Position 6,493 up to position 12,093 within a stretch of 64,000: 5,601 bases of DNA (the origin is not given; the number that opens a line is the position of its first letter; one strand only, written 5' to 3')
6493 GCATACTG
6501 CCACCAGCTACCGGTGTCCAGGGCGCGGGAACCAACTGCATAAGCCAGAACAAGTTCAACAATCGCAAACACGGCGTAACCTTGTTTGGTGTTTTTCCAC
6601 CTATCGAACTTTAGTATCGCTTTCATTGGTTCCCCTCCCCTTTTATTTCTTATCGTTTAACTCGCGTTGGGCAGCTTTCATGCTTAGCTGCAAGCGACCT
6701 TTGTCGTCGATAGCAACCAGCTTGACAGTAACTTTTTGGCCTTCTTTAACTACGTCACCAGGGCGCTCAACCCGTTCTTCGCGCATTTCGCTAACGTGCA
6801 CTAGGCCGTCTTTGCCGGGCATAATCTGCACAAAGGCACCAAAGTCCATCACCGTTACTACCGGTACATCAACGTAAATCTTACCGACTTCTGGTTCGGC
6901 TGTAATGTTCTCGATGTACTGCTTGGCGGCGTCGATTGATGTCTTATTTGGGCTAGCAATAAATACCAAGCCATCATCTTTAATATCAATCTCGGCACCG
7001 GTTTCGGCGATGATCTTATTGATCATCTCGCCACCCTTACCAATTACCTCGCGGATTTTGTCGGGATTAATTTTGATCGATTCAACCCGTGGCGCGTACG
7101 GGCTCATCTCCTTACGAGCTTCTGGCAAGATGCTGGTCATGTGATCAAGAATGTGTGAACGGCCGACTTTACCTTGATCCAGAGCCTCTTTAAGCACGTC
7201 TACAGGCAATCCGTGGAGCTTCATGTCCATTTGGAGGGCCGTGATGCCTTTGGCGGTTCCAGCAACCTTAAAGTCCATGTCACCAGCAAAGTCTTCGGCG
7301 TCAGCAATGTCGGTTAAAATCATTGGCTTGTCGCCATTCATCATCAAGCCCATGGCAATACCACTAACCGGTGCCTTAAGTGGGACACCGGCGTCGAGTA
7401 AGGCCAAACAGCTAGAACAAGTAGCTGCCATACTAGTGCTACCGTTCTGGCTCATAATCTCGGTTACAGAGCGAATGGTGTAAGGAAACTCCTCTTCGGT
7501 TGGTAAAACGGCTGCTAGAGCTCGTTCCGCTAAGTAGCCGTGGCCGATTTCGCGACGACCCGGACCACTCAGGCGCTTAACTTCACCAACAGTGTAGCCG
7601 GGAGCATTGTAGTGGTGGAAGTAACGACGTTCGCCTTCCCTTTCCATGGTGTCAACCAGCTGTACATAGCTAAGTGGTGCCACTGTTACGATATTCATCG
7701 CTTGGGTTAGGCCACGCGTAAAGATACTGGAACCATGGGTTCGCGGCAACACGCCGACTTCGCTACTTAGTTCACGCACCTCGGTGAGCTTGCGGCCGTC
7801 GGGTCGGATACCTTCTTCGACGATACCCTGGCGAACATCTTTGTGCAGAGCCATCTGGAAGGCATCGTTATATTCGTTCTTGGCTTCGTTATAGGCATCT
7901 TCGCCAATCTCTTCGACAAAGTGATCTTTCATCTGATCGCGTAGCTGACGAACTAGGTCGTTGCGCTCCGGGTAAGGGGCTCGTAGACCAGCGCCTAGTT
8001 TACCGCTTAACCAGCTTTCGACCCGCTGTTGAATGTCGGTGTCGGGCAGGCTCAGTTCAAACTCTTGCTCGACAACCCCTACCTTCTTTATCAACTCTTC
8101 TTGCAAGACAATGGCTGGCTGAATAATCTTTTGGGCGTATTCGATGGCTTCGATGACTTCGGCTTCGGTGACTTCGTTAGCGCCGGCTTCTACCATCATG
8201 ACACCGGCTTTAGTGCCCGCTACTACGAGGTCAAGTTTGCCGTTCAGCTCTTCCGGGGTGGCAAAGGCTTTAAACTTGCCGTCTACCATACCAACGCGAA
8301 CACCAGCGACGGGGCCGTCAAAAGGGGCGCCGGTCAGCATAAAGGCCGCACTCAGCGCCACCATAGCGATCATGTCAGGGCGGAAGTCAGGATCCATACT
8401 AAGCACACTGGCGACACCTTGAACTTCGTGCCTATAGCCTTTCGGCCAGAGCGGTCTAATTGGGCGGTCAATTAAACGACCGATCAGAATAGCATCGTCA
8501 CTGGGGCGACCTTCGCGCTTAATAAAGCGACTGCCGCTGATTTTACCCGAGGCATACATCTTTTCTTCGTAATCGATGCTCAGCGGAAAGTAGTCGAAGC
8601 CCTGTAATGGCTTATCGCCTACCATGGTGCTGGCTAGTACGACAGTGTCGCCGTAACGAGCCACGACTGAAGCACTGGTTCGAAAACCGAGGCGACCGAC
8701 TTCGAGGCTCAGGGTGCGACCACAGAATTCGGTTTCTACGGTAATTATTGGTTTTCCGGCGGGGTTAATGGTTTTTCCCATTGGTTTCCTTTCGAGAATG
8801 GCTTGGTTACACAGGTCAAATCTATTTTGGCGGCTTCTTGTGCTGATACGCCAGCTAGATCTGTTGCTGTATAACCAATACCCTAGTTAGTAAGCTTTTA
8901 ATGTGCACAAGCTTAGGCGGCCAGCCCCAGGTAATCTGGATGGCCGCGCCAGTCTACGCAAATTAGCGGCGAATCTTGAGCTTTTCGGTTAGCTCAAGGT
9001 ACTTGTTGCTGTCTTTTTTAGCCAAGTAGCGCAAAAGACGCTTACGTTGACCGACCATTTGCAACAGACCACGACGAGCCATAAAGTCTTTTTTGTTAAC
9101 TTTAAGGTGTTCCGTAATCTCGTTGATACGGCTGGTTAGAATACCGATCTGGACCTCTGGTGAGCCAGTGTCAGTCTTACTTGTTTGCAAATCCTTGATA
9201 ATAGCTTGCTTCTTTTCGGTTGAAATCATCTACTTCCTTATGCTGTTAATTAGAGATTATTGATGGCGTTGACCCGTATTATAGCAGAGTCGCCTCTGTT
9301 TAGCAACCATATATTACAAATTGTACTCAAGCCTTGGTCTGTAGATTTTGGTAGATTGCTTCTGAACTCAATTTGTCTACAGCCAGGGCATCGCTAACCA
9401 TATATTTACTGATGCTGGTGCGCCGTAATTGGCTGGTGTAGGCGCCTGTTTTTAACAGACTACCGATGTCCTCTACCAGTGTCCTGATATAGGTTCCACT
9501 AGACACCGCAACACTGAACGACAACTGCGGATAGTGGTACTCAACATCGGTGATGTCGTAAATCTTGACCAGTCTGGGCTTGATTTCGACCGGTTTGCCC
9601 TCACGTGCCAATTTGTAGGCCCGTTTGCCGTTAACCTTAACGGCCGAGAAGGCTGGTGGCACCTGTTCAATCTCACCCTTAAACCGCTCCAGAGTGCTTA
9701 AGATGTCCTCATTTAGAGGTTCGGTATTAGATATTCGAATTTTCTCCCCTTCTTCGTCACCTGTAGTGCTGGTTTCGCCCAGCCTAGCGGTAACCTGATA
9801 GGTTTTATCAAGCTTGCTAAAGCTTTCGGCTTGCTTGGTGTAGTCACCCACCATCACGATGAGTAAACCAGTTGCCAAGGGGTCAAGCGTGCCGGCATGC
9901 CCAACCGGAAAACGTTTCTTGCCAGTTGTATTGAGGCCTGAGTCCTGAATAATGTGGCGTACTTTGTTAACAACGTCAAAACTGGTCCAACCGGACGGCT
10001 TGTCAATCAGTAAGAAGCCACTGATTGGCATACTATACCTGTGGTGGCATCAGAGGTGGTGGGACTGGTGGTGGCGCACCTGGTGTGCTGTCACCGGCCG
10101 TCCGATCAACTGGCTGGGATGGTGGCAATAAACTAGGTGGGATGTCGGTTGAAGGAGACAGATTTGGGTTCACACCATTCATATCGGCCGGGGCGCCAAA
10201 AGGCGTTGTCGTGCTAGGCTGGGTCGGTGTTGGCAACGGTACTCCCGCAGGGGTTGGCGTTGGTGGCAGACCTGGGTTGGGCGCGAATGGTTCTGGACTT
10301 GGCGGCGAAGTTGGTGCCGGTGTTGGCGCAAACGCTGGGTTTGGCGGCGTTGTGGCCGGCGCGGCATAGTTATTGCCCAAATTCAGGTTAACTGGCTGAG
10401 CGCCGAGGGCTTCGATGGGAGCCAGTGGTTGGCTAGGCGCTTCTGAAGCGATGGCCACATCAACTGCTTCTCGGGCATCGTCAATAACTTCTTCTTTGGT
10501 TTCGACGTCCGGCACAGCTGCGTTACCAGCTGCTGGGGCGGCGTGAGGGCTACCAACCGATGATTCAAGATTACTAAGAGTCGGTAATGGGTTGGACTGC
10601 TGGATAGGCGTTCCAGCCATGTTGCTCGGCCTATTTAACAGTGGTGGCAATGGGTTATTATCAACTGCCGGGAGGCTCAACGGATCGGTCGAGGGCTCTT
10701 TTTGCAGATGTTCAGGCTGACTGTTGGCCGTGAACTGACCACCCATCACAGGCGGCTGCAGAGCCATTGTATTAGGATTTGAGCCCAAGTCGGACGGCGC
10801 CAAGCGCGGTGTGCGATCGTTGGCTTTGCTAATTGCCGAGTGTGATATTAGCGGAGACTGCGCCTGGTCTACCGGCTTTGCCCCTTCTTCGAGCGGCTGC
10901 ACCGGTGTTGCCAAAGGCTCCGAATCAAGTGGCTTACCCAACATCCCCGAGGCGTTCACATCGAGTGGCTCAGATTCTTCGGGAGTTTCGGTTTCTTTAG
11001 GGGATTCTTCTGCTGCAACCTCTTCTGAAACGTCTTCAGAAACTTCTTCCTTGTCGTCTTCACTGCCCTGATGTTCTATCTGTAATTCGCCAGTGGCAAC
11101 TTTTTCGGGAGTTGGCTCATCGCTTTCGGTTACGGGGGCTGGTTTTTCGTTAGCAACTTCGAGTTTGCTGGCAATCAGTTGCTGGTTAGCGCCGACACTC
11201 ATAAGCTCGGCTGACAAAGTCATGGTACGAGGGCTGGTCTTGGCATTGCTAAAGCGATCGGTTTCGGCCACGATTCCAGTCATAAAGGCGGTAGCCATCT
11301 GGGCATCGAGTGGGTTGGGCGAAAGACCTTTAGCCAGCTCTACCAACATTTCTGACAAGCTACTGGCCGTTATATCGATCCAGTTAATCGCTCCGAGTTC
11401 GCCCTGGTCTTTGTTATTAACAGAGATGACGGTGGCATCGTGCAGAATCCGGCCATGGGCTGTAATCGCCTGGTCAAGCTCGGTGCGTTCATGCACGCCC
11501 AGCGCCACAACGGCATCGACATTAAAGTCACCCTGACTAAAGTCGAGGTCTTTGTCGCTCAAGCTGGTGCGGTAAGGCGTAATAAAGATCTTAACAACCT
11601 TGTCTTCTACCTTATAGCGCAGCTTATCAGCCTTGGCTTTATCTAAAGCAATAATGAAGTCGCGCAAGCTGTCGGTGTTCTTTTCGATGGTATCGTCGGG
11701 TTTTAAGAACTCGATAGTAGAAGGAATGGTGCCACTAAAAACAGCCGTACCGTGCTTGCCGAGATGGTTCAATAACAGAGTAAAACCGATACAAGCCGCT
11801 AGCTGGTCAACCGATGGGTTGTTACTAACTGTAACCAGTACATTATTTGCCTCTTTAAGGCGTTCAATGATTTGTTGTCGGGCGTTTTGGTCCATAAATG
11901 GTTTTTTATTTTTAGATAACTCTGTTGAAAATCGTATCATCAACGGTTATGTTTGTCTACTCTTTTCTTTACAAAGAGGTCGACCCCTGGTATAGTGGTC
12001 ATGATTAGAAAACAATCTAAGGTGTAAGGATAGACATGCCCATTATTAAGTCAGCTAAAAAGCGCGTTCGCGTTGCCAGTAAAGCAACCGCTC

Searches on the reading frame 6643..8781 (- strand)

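Call 71: search_protein_families(library=pfam, proteins=[window:6643-8781:-], max_evalue=0.001)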
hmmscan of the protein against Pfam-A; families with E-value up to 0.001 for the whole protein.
window:6643-8781:- (712 aa): 6 families
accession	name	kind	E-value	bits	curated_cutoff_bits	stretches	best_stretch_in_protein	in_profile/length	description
PF01138.27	RNase_PH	-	6.3e-44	150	25.5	2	334-467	1-130/130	3' exoribonuclease family, domain 1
PF03725.20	RNase_PH_C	-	5e-17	62.1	20.8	2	156-218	1-66/67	3' exoribonuclease family, domain 2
PF00575.29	S1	-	8.7e-14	52.1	22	1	637-702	8-74/74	S1 RNA binding domain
PF00013.35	KH_1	-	6.6e-12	45.4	21.5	1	567-624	2-65/66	KH domain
PF03726.19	PNPase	-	2.3e-05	25.2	24.6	1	272-331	25-81/81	Polyribonucleotide nucleotidyltransferase, RNA binding domain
PF22675.2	KH-I_KHDC4-BBP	-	0.00021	21.5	30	0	576-614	8-46/76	KHDC4/BBP-like, KH-domain type I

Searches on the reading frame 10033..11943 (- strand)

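Call 71: search_protein_families(library=pfam, proteins=[window:10033-11943:-], max_evalue=0.001)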
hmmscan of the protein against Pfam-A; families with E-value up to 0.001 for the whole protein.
window:10033-11943:- (636 aa): 0 families

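Call 74: search_protein_families(library=pfam, proteins=[window:10033-11943:-], max_evalue=0.5)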
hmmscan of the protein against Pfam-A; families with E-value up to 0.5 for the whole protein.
window:10033-11943:- (636 aa): 1 family
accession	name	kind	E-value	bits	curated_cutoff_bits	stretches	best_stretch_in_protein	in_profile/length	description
PF01368.27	DHH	-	0.0023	18.6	28.1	1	34-224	1-125/125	DHH family, N-terminal domain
